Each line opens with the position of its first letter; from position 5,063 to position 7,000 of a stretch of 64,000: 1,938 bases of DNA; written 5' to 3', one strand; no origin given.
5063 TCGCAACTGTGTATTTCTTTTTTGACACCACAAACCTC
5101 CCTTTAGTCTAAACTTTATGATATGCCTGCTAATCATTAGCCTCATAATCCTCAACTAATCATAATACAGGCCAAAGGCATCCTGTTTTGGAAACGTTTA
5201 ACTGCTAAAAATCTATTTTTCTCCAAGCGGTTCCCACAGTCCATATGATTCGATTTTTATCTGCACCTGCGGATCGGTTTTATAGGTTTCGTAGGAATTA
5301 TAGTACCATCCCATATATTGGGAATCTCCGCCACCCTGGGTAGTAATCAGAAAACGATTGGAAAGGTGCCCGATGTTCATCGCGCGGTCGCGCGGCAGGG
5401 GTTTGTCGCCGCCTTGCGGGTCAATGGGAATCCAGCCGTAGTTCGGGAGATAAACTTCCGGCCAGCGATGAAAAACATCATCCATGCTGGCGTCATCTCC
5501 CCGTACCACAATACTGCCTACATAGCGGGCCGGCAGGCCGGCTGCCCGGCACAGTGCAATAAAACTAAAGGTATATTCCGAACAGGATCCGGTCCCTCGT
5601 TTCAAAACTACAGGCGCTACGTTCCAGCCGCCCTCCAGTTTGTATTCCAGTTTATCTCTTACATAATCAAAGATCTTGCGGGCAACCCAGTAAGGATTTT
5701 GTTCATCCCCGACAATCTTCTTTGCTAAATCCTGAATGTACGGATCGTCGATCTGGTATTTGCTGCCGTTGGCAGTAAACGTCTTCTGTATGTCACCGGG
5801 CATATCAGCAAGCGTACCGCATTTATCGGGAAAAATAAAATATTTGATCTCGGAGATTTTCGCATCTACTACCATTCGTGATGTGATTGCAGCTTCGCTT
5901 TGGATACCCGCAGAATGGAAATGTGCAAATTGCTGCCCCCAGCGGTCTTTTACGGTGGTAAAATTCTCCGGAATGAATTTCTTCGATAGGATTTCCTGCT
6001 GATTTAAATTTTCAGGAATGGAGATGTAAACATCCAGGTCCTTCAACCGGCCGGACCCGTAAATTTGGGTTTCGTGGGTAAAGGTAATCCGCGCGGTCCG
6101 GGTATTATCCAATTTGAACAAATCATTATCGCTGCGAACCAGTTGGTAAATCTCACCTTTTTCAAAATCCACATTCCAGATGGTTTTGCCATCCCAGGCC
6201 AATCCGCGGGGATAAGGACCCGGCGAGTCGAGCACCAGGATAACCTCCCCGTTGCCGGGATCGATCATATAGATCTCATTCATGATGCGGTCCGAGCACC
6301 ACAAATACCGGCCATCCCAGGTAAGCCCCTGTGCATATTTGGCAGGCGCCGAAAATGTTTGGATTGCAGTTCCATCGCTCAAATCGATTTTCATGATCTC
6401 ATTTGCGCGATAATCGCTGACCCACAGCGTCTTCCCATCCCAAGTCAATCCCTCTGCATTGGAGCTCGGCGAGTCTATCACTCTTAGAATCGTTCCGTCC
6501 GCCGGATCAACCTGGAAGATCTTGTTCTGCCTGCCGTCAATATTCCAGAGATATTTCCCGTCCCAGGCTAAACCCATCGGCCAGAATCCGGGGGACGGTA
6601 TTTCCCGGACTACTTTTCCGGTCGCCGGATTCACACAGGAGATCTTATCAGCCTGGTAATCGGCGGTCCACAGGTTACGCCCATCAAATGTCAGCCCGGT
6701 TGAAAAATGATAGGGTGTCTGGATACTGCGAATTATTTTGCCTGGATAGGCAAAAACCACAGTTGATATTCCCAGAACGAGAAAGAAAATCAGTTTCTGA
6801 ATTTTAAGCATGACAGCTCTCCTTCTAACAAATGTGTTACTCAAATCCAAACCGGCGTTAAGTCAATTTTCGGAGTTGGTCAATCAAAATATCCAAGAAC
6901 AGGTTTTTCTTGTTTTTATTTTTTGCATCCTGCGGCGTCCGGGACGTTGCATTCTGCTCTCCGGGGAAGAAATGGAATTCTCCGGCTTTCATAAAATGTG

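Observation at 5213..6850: Glutaminyl-cyclase-like beta-propeller fused to a transglutaminase-like protease domain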

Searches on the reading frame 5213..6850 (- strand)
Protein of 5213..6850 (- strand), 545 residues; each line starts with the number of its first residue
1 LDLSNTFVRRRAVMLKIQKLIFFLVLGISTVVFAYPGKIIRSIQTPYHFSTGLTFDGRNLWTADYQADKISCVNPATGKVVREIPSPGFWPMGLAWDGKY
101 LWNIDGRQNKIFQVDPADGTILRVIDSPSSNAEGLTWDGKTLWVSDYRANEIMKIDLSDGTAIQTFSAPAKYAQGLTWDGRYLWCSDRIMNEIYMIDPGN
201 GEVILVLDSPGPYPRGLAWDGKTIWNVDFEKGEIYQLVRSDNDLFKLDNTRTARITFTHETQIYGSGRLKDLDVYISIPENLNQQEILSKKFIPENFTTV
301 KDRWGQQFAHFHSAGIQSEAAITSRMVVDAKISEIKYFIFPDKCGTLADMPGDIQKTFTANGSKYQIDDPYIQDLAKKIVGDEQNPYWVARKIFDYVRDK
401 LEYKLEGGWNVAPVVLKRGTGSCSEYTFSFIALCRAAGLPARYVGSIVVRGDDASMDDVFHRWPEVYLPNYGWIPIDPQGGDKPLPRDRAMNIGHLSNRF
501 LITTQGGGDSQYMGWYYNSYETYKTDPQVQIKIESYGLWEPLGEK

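Call 3: search_protein_families(library=pfam, proteins=[window:5213-6850:-], max_evalue=1)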
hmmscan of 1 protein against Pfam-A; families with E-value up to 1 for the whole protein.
window:5213-6850:- (545 aa): 9 families
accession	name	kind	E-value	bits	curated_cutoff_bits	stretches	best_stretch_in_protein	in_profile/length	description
PF01841.26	Transglut_core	-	5.5e-24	85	23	1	374-478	2-108/108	Transglutaminase-like superfamily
PF21959.2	DUF6923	-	6.3e-08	33.1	27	2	141-205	99-166/234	Repeat of unknown function (DUF6923)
PF24684.1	Vgb_lyase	-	1.9e-07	30.7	50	1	57-237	23-207/290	Virginiamycin B lyase family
PF08450.18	SGL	-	1.1e-06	28.9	26.3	1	93-219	97-232/246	SMP-30/Gluconolactonase/LRE-like region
PF05096.18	Glu_cyclase_2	-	4.1e-06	26.9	22.3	1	93-199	43-150/249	Glutamine cyclotransferase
PF03413.25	PepSY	-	0.0026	18.5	24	0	97-124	28-59/60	Peptidase propeptide and YPEB domain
PF16819.11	DUF5074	-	0.017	14.6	27.2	0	64-121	159-218/353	Domain of unknown function (DUF5074)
PF10282.15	Lactonase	-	0.041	13.5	21.7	0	176-222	251-303/344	Lactonase, 7-bladed beta-propeller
PF04075.20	F420H2_quin_red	-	0.053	14.1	22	1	486-534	38-82/130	F420H(2)-dependent quinone reductase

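Call 4: search_protein_families(library=ncbifam, proteins=[window:5213-6850:-], max_evalue=1)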
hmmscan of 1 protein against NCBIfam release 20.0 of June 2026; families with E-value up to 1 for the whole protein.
window:5213-6850:- (545 aa): 8 families
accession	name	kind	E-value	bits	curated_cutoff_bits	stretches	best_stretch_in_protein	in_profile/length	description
NF052460.1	L-NosZ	equivalog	2.6e-06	26.2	700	1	54-226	51-232/480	clade III lactonase-type nitrous-oxide reductase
NF000022.1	stregra_B_VgbA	exception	0.00041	19.6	600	1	58-185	152-281/299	streptogramin B lyase Vgb(A)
NF052340.1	hydrazine_beta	equivalog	0.00043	19.5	560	1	131-236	78-188/372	hydrazine synthase subunit beta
TIGR02276.1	beta_rpt_yvtn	repeat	0.0011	18.9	27.85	1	56-85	2-31/42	beta-propeller repeat protein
TIGR03866.1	PQQ_ABC_repeats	subfamily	0.0033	16.5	287.3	1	55-204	50-202/310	PQQ-dependent catabolism-associated beta-propeller protein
NF052280.1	7_blade_YncE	equivalog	0.024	13.4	400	0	105-185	234-315/338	7-bladed beta-propeller protein YncE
NF052453.1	MthilOxMtoX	equivalog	0.04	12.3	650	0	77-132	51-113/408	methanethiol oxidase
NF033206.1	ScyE_fam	subfamily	0.074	12.6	80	1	127-167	137-175/333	ScyD/ScyE family protein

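Call 5: search_solved_structures(query=window:5213-6850:-, max_evalue=1, show_alignments=3)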
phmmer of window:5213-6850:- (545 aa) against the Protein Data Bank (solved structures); distinct sequences matched with E-value up to 1: 18.
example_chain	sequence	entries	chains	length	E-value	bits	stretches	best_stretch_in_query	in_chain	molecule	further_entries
1l0q_A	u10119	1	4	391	1.4e-10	43.6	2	62-218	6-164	Surface layer protein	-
2z2p_A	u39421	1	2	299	4.9e-10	41.8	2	58-185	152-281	Virginiamycin B lyase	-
2z2n_A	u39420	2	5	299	1.2e-09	40.5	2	54-185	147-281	virginiamycin B lyase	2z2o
6i38_A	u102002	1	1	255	7.3e-07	31.3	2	59-242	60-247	nv2Pizza6-AYW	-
6i39_A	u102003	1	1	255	1e-06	30.8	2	58-243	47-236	v31Pizza6-AYW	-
6i37_A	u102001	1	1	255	1.1e-06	30.7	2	59-242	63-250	nv1Pizza6-AYW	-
6f0q_A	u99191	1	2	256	3.4e-06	29.1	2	91-236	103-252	Pizza6-AYW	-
6i3b_A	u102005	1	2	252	3.5e-06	29.1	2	91-236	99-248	cPizza6-AYW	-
6i3a_A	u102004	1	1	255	1.5e-05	26.9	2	93-202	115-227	v22Pizza6-AYW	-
3isr_A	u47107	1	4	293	0.00013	23.8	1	348-468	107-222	Transglutaminase-like enzymes, putative cysteine protease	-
9m58_A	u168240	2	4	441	0.00032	22.6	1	91-159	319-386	Superoxide dismutase (SodC), Cu-Zn family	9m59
2dso_A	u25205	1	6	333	0.00036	22.4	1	111-214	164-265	Drp35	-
2dg0_A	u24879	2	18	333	0.00036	22.4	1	111-214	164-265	DrP35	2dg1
3vgz_A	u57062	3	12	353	0.0011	20.8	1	79-231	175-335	Uncharacterized protein YncE | PQQ-dependent catabolism-associated beta-propeller protein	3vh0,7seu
6g49_A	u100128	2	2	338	0.0062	18.3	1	415-479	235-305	Protein-glutamine gamma-glutamyltransferase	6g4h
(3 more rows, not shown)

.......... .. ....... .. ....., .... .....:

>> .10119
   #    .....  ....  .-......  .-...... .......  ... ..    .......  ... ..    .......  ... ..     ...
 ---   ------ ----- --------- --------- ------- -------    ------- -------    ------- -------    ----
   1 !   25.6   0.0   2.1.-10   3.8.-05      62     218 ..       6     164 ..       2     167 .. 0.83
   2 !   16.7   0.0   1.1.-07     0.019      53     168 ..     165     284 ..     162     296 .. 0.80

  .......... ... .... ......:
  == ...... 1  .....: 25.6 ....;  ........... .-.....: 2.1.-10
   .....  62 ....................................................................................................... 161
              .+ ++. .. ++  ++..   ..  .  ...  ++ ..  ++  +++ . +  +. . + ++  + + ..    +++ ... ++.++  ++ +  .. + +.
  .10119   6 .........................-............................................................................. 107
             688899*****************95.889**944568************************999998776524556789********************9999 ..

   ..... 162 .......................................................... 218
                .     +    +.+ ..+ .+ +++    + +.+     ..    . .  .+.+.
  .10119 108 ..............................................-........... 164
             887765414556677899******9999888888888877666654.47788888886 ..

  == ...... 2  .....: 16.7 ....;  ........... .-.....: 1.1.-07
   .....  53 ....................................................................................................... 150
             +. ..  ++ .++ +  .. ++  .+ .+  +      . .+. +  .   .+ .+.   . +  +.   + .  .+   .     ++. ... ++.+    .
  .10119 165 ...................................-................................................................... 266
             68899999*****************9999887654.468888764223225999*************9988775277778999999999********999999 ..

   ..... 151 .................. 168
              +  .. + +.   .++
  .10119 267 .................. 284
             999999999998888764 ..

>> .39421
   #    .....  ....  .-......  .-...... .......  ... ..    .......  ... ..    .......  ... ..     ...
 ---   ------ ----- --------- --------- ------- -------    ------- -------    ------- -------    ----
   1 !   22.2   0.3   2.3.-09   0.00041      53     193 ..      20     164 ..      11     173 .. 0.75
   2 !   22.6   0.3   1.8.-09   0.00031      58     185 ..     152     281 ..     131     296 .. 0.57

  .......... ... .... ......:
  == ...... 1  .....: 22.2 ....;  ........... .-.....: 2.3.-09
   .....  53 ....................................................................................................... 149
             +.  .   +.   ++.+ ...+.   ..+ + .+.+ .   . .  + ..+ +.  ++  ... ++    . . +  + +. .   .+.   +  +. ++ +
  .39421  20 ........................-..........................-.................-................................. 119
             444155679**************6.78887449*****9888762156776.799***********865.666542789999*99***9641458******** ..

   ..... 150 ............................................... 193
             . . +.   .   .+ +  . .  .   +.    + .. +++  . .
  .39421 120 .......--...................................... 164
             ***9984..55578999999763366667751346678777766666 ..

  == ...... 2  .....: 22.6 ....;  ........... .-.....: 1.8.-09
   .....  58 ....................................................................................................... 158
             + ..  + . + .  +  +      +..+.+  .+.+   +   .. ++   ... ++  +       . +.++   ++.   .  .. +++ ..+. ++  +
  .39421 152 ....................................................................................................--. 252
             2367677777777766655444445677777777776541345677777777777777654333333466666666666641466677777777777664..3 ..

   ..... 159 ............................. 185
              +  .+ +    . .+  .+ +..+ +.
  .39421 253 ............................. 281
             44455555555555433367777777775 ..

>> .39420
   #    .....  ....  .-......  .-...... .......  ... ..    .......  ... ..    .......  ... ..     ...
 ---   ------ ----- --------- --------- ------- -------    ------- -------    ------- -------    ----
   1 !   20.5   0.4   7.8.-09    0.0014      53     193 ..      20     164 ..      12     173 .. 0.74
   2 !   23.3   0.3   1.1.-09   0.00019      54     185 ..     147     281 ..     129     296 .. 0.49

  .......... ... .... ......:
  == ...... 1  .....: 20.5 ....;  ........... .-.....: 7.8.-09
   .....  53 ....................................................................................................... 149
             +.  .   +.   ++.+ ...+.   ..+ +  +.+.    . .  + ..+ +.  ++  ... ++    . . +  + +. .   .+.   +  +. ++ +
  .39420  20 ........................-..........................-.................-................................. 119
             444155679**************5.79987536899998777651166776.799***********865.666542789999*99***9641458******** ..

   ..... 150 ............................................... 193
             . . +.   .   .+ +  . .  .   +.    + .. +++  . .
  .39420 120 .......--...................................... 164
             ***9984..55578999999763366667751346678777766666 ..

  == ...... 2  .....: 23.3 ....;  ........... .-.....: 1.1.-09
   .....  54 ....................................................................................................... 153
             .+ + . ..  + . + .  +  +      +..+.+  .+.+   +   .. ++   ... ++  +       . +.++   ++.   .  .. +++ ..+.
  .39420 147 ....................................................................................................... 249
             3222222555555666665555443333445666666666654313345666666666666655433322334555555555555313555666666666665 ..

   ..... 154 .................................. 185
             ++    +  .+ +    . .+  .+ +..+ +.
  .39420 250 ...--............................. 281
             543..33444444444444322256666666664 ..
